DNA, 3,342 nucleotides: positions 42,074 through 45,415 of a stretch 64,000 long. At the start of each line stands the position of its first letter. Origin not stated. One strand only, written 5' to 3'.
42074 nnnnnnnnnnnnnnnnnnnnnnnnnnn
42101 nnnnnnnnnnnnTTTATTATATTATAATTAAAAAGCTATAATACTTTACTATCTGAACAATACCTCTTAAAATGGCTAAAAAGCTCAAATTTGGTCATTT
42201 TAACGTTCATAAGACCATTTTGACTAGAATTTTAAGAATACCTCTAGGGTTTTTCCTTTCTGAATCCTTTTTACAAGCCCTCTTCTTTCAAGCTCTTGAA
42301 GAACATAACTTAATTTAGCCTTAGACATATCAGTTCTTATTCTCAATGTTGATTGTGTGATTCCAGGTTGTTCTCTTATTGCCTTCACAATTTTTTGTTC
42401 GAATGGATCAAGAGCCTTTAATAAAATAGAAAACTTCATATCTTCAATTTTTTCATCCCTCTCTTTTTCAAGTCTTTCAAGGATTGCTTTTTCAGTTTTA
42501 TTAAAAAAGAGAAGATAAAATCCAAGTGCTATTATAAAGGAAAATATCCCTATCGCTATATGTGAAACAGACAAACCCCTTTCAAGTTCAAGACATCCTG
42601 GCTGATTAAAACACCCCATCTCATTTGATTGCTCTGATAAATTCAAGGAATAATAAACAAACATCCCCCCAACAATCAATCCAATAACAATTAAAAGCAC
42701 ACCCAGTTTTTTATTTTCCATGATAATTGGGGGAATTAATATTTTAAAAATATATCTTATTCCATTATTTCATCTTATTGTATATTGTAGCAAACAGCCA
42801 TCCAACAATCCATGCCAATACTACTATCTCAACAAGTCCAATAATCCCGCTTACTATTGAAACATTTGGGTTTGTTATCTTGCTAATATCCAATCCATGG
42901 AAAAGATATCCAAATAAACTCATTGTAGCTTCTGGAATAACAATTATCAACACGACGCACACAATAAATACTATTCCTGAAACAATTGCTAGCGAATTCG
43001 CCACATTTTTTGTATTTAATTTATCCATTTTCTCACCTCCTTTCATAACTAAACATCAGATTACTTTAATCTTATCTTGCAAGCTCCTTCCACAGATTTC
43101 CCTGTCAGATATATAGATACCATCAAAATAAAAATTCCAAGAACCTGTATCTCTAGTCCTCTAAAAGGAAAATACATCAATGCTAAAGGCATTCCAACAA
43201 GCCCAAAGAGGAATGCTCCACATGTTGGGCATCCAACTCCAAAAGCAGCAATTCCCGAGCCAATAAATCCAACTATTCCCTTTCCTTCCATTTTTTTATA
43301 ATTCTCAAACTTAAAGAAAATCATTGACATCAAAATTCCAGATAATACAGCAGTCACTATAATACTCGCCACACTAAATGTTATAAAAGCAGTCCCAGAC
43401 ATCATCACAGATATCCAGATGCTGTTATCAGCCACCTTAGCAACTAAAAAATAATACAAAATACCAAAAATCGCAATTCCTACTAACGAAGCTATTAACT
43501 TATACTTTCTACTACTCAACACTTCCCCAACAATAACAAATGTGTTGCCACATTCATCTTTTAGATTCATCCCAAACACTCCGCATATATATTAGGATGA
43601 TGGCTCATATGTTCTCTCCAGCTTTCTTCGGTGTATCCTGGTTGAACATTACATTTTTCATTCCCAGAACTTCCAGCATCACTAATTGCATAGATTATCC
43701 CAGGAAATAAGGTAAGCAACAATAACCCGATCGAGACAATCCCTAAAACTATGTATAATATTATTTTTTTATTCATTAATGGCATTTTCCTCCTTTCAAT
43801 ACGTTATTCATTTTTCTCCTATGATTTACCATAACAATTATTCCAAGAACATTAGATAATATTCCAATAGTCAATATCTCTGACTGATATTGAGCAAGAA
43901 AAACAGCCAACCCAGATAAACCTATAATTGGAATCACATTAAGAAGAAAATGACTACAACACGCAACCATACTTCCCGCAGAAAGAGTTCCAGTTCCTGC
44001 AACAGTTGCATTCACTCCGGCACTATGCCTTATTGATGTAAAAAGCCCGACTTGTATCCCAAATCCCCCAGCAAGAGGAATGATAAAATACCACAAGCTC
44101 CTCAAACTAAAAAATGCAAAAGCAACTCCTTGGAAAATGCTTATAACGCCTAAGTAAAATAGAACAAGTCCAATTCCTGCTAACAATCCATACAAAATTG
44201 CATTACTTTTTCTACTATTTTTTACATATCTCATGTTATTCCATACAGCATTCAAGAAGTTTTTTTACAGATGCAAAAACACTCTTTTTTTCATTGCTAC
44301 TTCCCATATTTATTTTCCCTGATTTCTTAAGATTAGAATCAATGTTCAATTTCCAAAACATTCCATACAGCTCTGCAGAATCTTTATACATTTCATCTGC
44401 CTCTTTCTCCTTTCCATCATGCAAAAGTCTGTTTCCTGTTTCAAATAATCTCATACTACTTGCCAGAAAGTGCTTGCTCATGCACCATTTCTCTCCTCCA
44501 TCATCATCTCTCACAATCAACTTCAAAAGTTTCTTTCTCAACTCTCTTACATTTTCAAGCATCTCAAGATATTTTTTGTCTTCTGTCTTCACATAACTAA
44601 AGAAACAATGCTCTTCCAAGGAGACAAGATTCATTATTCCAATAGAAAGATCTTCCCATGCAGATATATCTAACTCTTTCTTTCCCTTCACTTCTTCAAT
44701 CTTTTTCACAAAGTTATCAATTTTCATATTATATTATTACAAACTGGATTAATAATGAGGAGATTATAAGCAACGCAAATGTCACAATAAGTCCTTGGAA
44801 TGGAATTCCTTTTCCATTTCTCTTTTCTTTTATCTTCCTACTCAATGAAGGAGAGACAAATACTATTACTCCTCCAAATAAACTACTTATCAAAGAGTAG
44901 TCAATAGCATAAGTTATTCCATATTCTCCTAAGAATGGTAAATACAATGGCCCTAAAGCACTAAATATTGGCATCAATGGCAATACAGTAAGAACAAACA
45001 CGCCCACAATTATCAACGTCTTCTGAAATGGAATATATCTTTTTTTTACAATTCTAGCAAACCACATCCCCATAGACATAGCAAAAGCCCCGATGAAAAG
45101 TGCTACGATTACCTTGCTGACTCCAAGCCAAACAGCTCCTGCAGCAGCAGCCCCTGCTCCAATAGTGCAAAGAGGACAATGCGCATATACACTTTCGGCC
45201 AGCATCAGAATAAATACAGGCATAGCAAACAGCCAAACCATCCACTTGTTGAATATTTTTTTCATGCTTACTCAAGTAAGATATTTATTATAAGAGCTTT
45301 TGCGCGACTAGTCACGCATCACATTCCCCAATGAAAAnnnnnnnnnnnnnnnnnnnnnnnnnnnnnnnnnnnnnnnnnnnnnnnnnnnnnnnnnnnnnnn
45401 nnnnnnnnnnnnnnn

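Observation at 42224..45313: Candidate regulon: a palindromic (G/A)ACTAGT(C/T) operator locked 12 bp upstream of TATA at six promoters of Cys-, Cu- and S-related operons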

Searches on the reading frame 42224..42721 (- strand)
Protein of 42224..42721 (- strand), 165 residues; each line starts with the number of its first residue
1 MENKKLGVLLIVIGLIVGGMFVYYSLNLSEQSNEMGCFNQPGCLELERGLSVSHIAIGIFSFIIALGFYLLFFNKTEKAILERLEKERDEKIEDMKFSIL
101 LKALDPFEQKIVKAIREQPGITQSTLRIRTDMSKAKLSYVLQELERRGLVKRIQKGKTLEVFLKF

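Call 9: search_protein_families(library=pfam, max_evalue=0.01, proteins=[window:42224-42721:-])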
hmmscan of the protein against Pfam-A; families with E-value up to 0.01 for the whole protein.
window:42224-42721:- (165 aa): 12 families
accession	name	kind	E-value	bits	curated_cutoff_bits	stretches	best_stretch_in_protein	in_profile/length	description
PF24034.1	DUF7343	-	1.4e-08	34.9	27.6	1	108-158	5-56/62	Domain of unknown function (DUF7343)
PF13412.12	HTH_24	-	3.1e-08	33.5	21.9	1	104-151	1-48/48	Winged helix-turn-helix DNA-binding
PF12802.13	MarR_2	-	7.4e-07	29.7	27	1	114-152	13-52/61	MarR family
PF01047.28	MarR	-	1.5e-06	28.4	24.6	1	111-154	8-51/59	MarR family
PF12840.13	HTH_20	-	0.0027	18.1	27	1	110-152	8-50/51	Helix-turn-helix domain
PF01978.25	TrmB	-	0.003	17.8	25.6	1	118-157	20-59/68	Sugar-specific transcriptional regulator TrmB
PF25213.1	HVO_A0261_N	-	0.004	17.4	35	1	110-155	15-59/86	HVO_A0261 N-terminal domain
PF09339.16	HTH_IclR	-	0.0057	16.8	22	0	111-152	8-50/52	IclR helix-turn-helix domain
PF04182.18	B-block_TFIIIC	-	0.0069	16.9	22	0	119-154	17-52/73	B-block binding subunit of TFIIIC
PF13463.12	HTH_27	-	0.0073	17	22.2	0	111-155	8-53/68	Winged helix DNA-binding domain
PF11368.13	DUF3169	-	0.0074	16.3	31.6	1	9-94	9-92/250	Protein of unknown function (DUF3169)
PF03297.21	Ribosomal_S25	-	0.0078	16.9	28.8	0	109-163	45-99/101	S25 ribosomal protein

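Call 29: find_homologous_proteins(query=window:42224-42721:-)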
Query window:42224-42721:- (165 aa): 695 proteins with E <= 0.001 among 916 candidates; the best 120 are listed.
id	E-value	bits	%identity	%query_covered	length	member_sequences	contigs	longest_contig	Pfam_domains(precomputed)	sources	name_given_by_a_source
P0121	2.8e-98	344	100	100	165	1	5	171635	PF01047.29,PF13412.13,PF12802.14,PF24034.2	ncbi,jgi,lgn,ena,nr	ncbi:hypothetical protein COU60_02520 [Candidatus Pacearchaeota archaeon CG10_big_fil_rev_8_21_14_0_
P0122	8.4e-80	284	78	99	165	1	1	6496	PF13412.13,PF12802.14,PF24034.2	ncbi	-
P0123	1.0e-78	280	77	99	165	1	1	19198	PF01047.29,PF13412.13,PF12802.14,PF24034.2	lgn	-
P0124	1.8e-77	276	75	99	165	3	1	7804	PF01047.29,PF13412.13,PF24034.2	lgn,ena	-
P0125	3.0e-77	276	74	99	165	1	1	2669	PF13412.13,PF12802.14,PF24034.2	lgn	-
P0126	5.4e-77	275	76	99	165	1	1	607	PF01047.29,PF13412.13,PF12802.14,PF24034.2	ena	-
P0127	2.5e-76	273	72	99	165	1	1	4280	PF01047.29,PF13412.13,PF12802.14,PF24034.2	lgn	-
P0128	7.3e-76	271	73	99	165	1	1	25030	PF13412.13,PF12802.14,PF24034.2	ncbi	-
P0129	3.3e-75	269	78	95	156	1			PF01047.29,PF13412.13,PF12802.14,PF24034.2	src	-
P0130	6.2e-75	268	73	99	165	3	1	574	PF01047.29,PF13412.13,PF12802.14,PF24034.2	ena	-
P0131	5.6e-74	265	72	99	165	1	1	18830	PF13412.13,PF12802.14,PF24034.2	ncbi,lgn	-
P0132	1.7e-73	263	74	99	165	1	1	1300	PF01047.29,PF13412.13,PF12802.14,PF24034.2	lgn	-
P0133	4.0e-73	262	72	99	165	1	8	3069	PF01047.29,PF13412.13,PF24034.2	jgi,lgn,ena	-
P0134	4.9e-73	262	71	99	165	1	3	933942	PF01047.29,PF13412.13,PF24034.2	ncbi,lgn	-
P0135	5.7e-73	262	73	99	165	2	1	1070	PF01047.29,PF13412.13,PF12802.14,PF24034.2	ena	-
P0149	6.0e-72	258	73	99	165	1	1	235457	PF13412.13,PF12802.14,PF24034.2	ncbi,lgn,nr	ncbi:MAG: winged helix-turn-helix transcriptional regulator [Nanoarchaeota archaeon]|nr:winged helix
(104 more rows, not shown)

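Call 30: find_encoding_contigs(protein=P0134, flank=10000, max_places=1)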
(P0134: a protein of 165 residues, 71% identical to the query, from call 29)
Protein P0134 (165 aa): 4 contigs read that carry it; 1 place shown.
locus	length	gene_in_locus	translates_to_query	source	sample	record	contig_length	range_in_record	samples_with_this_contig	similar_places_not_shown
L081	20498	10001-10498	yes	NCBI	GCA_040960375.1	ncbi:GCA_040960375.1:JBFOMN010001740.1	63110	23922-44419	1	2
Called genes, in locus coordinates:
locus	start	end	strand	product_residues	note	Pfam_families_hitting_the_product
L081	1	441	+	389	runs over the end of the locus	-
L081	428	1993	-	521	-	PF07719:TPR_2 (faint), PF13176:TPR_7 (faint), PF13181:TPR_8 (faint), PF13424:TPR_12 (weak), PF13428:TPR_14 (faint), PF00515:TPR_1 (weak)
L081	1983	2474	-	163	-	-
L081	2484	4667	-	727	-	PF02463:SMC_N, PF13175:AAA_15 (weak), PF13476:AAA_23, PF13304:AAA_21 (faint)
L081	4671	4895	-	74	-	-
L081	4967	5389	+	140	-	PF00383:dCMP_cyt_deam_1, PF14437:MafB19-deam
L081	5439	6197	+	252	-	-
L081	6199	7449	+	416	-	PF02171:Piwi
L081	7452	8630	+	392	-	PF09509:Hypoth_Ymh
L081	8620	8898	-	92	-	-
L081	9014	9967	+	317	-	PF01047:MarR (faint), PF13404:HTH_AsnC-type (weak), PF13412:HTH_24, PF12840:HTH_20 (faint), PF13404:HTH_AsnC-type (weak), PF13412:HTH_24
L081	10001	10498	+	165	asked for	PF13412:HTH_24 (weak), PF24034:DUF7343, PF01047:MarR (weak)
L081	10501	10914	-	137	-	PF24034:DUF7343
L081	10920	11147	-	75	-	PF09851:SHOCT (weak)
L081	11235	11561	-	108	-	-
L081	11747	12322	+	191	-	-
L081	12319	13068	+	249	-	PF13462:Thioredoxin_4, PF01323:DSBA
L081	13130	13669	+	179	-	-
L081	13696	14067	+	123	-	PF13473:Cupredoxin_1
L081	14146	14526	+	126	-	PF01022:HTH_5 (weak)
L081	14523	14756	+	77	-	PF00403:HMA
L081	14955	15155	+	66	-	-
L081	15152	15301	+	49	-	-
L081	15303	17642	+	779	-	PF19335:HMBD, PF00122:E1-E2_ATPase, PF00702:Hydrolase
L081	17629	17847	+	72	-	PF00403:HMA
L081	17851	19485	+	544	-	PF07732:Cu-oxidase_3, PF00394:Cu-oxidase, PF07731:Cu-oxidase_2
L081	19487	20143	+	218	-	PF04140:ICMT, PF04191:PEMT (weak)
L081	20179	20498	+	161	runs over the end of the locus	PF12802:MarR_2, PF24034:DUF7343 (weak), PF01047:MarR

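Call 31: find_encoding_contigs(protein=P0128, flank=10000, max_places=1)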
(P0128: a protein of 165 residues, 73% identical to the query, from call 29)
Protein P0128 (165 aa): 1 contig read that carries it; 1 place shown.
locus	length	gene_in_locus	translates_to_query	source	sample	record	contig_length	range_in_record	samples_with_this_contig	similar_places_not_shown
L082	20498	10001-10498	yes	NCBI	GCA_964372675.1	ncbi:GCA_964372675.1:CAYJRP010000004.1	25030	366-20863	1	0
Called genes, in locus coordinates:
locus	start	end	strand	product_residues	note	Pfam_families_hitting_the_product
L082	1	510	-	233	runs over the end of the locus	-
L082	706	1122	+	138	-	PF13527:Acetyltransf_9 (faint), PF13673:Acetyltransf_10, PF00583:Acetyltransf_1, PF13508:Acetyltransf_7, PF08445:FR47 (weak)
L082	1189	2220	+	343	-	PF01594:AI-2E_transport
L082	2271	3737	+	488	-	PF02885:Glycos_trans_3N (weak), PF00591:Glycos_transf_3, PF07831:PYNP_C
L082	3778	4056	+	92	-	-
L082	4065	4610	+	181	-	PF02834:LigT_PEase (faint), PF13563:2_5_RNA_ligase2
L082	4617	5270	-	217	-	PF01300:Sua5_yciO_yrdC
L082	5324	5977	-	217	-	-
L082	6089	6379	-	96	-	PF00428:Ribosomal_60s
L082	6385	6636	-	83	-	-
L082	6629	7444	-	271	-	PF00466:Ribosomal_L10, PF17777:RL10P_insert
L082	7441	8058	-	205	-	PF00687:Ribosomal_L1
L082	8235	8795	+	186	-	-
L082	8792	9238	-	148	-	-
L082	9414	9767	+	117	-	-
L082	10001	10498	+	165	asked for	PF13412:HTH_24 (faint), PF24034:DUF7343, PF12802:MarR_2 (weak)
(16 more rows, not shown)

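Call 32: find_encoding_contigs(protein=P0149, flank=10000, max_places=1)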
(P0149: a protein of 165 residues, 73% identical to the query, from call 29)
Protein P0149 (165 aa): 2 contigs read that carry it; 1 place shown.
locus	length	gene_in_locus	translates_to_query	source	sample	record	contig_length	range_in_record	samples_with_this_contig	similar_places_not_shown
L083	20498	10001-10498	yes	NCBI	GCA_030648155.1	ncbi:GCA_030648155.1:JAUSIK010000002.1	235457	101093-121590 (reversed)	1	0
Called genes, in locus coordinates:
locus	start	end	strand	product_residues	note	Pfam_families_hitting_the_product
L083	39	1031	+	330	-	-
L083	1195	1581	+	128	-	-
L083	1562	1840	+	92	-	-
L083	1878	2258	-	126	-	-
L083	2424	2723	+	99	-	PF13376:OmdA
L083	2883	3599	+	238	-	-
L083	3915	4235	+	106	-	-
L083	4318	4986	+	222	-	PF04525:LOR (faint)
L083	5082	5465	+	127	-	-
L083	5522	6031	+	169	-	PF01909:NTP_transf_2 (weak), PF18765:Polbeta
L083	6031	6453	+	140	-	-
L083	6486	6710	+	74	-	-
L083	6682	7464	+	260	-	PF01909:NTP_transf_2, PF18765:Polbeta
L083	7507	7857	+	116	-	-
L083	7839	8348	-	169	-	-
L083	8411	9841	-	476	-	PF00215:OMPdecase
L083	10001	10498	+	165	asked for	PF13412:HTH_24 (weak), PF24034:DUF7343, PF12802:MarR_2 (weak)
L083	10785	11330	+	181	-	-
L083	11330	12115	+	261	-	PF13098:Thioredoxin_2 (weak), PF13462:Thioredoxin_4, PF01323:DSBA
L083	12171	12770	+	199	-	-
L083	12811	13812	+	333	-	-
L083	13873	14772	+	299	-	-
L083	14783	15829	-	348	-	PF13623:SurA_N_2, PF13624:SurA_N_3, PF09312:SurA_N (weak), PF13145:Rotamase_2, PF13616:Rotamase_3, PF00639:Rotamase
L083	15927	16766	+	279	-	PF12728:HTH_17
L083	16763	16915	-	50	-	-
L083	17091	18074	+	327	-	PF00145:DNA_methylase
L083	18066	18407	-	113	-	PF03852:Vsr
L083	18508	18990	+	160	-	-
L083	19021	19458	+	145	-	-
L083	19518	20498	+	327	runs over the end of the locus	PF01464:SLT, PF01471:PG_binding_1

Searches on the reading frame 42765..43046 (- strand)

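Call 9: search_protein_families(library=pfam, max_evalue=0.01, proteins=[window:42765-43046:-])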
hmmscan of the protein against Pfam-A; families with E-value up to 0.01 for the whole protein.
window:42765-43046:- (93 aa): 3 families
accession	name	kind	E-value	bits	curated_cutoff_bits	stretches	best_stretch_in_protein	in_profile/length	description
PF18926.5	DUF5676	-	5.7e-22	78.8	27.6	1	11-91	1-81/82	2TM family of unknown function (DUF5676)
PF13190.11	PDGLE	-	0.0016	18.6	27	1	41-86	61-101/102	PDGLE domain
PF12089.13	DUF3566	-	0.005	17.6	22.2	0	7-91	11-104/118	Transmembrane domain of unknown function (DUF3566)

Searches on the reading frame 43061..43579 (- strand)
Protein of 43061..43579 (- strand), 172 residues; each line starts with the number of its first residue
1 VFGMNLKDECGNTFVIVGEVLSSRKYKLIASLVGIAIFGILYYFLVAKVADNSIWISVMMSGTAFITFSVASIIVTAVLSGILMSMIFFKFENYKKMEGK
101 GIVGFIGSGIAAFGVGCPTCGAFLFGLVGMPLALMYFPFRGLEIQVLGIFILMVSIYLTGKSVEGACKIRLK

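Call 9: search_protein_families(library=pfam, max_evalue=0.01, proteins=[window:43061-43579:-])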
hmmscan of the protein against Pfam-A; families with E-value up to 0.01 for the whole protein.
window:43061-43579:- (172 aa): 0 families

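Call 21: search_protein_families(library=ncbifam, max_evalue=0.01, proteins=[window:43061-43579:-])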
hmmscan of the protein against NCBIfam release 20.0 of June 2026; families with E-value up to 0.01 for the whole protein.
window:43061-43579:- (172 aa): 0 families

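Call 80: search_protein_families(library=pfam, max_evalue=10, proteins=[window:43061-43579:-])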
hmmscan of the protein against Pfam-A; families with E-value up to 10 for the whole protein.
window:43061-43579:- (172 aa): 1 family
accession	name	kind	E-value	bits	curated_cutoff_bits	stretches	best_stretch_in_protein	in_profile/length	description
PF07264.17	EI24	-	0.93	10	32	1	24-129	15-142/199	Sulfate transporter CysZ/Etoposide-induced protein 2.4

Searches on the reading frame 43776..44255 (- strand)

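Call 9: search_protein_families(library=pfam, max_evalue=0.01, proteins=[window:43776-44255:-])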
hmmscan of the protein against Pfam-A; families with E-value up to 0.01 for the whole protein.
window:43776-44255:- (159 aa): 0 families

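Call 21: search_protein_families(library=ncbifam, max_evalue=0.01, proteins=[window:43776-44255:-])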
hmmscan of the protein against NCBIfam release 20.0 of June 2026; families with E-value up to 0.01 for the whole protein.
window:43776-44255:- (159 aa): 0 families

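Call 80: search_protein_families(library=pfam, max_evalue=10, proteins=[window:43776-44255:-])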
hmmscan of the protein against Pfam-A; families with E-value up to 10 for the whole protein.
window:43776-44255:- (159 aa): 1 family
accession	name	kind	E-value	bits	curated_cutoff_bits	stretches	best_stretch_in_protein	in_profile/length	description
PF09925.14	DUF2157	-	5.9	7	32.4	1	13-104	24-111/146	Predicted membrane protein (DUF2157)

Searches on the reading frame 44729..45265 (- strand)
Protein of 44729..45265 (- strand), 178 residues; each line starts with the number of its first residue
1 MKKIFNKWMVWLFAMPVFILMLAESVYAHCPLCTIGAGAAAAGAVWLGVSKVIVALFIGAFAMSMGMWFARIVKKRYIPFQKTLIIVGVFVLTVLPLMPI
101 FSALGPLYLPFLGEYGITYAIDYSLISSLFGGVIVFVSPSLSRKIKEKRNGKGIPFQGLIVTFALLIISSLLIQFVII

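Call 9: search_protein_families(library=pfam, max_evalue=0.01, proteins=[window:44729-45265:-])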
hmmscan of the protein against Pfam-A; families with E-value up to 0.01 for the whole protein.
window:44729-45265:- (178 aa): 0 families

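Call 21: search_protein_families(library=ncbifam, max_evalue=0.01, proteins=[window:44729-45265:-])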
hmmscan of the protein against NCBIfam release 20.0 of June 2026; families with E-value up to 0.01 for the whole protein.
window:44729-45265:- (178 aa): 0 families

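Call 80: search_protein_families(library=pfam, max_evalue=10, proteins=[window:44729-45265:-])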
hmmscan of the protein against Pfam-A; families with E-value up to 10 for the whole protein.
window:44729-45265:- (178 aa): 1 family
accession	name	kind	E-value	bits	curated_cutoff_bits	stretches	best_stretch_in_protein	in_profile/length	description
PF07690.21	MFS_1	-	0.1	11.9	33.4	2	107-171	223-291/347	Major Facilitator Superfamily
